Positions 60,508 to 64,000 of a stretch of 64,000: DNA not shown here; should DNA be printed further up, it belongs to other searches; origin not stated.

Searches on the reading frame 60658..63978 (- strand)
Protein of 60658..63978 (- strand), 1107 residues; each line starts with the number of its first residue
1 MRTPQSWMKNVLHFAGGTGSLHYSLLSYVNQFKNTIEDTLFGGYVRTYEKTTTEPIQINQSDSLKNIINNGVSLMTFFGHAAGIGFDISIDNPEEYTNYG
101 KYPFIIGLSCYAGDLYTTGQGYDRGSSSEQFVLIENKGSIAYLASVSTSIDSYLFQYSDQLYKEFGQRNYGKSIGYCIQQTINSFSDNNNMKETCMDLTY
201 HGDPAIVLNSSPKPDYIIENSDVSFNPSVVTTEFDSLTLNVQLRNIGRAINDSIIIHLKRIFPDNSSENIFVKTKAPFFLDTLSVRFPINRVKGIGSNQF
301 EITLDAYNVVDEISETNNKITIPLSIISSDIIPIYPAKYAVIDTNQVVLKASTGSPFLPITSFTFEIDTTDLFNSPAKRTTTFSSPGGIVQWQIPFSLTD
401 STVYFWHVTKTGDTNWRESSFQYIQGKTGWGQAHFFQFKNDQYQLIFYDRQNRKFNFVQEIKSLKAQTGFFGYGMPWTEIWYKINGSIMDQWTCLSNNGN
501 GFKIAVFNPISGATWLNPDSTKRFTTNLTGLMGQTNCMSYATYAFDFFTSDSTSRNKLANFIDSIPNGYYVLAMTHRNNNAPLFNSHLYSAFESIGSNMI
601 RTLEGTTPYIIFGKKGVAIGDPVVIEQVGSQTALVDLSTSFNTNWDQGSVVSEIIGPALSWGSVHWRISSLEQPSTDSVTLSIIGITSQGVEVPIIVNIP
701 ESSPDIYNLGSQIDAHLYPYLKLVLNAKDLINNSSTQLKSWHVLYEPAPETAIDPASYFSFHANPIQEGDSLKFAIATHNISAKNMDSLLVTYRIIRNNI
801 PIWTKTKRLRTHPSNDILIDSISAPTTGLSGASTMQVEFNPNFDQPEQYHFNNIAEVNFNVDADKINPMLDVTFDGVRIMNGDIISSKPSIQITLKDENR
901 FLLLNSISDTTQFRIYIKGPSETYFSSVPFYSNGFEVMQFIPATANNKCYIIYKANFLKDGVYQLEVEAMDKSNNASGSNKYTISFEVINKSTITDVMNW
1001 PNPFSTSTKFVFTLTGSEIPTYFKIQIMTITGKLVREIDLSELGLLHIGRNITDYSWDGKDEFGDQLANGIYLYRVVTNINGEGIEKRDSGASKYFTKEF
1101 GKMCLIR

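Call 37: search_protein_families(library=pfam, proteins=[window:60658-63978:-], max_evalue=0.0001)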
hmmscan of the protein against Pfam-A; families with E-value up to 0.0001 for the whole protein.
window:60658-63978:- (1107 aa): 3 families
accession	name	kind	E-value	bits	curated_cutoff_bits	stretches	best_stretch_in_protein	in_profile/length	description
PF01364.23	Peptidase_C25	-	2.5e-26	93.2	23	1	5-208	155-374/374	Peptidase family C25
PF15711.10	ILEI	-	8.2e-10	39.5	27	1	501-616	2-89/90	Interleukin-like EMT inducer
PF13860.13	FlgD_ig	-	7.2e-06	26.3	27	0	1021-1078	23-75/79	FlgD Ig-like domain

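Call 80: search_protein_families(library=ncbifam, proteins=[window:60658-63978:-], max_evalue=0.001)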
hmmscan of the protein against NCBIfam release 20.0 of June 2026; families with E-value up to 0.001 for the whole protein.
window:60658-63978:- (1107 aa): 3 families
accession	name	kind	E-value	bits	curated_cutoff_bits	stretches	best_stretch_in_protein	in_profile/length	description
NF052324.1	PorU_rel_Nterm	equivalog_domain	1.2e-86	291.7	450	1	5-318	558-879/879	putative type IX secretion system sortase PorU2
NF033707.1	T9SS_sortase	equivalog_domain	4.5e-31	107.4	420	2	853-1082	865-1081/1095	type IX secretion system sortase PorU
NF005176.1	PRK06655.1-1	equivalog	0.00029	20.8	230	0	1022-1085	98-156/197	flagellar hook assembly protein FlgD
